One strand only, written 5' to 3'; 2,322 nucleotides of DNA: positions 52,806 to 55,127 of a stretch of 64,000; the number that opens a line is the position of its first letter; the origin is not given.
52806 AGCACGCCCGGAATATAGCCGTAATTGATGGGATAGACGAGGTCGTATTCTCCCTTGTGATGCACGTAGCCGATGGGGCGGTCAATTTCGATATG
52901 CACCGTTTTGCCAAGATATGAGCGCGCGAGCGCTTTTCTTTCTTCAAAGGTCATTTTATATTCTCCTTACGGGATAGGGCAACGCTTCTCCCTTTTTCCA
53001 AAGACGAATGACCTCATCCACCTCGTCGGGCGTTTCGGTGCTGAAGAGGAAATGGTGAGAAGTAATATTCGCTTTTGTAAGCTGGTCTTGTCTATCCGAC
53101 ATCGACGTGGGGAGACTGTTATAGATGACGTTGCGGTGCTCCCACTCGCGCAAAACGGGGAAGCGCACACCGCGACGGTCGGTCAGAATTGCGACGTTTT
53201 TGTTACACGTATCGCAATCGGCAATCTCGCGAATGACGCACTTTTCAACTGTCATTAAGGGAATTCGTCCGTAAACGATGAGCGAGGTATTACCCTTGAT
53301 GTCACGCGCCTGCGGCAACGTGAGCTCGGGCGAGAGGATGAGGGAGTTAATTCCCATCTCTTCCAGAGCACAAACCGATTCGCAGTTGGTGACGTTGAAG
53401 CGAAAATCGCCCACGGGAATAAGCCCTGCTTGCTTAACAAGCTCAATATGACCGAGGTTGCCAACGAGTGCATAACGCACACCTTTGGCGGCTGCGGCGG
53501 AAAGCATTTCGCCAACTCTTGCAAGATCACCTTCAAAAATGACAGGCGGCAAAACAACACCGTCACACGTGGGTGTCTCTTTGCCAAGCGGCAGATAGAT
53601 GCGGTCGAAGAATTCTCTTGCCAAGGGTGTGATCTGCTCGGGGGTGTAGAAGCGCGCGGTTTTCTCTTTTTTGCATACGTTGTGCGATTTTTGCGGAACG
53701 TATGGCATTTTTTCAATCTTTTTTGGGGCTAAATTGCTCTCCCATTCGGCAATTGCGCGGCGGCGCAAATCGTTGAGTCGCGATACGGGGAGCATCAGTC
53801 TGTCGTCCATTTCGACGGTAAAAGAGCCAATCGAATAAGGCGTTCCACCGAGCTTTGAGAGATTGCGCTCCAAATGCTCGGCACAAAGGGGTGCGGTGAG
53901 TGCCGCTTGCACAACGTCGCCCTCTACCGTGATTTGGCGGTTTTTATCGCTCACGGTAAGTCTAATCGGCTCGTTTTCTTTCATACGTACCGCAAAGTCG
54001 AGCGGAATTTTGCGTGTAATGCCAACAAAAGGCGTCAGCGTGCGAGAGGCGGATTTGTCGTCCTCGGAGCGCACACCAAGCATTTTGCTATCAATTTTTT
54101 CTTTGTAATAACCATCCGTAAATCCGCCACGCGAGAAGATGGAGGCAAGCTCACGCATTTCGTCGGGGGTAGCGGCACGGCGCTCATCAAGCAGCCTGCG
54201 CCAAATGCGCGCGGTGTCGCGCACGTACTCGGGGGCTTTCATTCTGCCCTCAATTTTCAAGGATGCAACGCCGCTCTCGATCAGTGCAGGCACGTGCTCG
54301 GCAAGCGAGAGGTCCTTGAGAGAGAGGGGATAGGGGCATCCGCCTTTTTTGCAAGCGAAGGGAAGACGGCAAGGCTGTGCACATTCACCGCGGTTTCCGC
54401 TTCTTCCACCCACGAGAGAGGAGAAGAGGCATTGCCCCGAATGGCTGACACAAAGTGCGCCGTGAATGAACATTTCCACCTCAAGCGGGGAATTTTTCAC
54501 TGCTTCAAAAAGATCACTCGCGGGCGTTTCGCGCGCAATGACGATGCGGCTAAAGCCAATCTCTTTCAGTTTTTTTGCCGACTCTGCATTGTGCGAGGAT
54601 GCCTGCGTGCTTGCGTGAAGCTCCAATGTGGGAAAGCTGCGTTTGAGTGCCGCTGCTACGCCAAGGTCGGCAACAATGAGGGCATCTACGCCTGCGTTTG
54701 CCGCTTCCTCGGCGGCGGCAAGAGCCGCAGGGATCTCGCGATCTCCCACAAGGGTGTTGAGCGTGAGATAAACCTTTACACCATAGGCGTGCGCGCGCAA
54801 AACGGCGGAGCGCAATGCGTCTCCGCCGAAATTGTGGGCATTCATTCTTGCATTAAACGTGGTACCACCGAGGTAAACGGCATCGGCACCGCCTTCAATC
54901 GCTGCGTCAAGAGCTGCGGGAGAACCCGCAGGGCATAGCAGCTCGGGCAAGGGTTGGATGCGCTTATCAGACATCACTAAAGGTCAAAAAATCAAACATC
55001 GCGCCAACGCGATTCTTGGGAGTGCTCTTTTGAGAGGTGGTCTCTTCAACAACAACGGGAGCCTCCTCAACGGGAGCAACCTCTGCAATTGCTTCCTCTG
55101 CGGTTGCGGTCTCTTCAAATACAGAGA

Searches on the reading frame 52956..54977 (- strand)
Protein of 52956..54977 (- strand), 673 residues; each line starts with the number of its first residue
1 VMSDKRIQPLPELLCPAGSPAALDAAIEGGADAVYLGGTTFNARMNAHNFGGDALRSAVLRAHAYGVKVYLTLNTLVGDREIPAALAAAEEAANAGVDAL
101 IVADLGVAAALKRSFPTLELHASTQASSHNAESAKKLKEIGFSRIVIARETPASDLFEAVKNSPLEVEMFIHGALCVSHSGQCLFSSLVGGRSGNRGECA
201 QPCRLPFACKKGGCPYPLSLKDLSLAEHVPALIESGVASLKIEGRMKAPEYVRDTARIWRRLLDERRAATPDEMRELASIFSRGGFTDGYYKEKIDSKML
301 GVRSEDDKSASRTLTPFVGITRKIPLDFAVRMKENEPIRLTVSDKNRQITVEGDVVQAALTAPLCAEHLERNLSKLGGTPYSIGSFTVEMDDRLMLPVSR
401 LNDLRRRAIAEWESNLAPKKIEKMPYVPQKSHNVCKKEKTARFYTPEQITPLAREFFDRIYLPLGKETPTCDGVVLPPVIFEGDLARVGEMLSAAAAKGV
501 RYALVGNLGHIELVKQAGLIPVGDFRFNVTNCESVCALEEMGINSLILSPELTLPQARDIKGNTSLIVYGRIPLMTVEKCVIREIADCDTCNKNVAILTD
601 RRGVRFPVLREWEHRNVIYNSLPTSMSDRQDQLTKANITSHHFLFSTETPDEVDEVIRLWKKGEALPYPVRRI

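Call 51: search_protein_families(library=ncbifam, proteins=[window:52956-54977:-], max_evalue=0.00001)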
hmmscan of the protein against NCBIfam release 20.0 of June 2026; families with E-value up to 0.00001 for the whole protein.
window:52956-54977:- (673 aa): 4 families
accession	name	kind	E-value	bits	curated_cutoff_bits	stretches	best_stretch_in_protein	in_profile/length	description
NF011996.0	PRK15452.1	equivalog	2e-58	198.3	534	2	11-211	5-206/449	prephenate-dependent tRNA uridine(34) hydroxylase TrhP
NF047963.1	quinone_UbiU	equivalog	7.8e-52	176.4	440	2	12-202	2-196/331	ubiquinone anaerobic biosynthesis protein UbiU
NF047965.1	quinone_UbiV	equivalog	5.3e-11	42.6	275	0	30-184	27-174/292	ubiquinone anaerobic biosynthesis protein UbiV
NF011991.0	PRK15447.1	equivalog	8.2e-09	35.3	283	0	31-185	29-181/302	U32 family peptidase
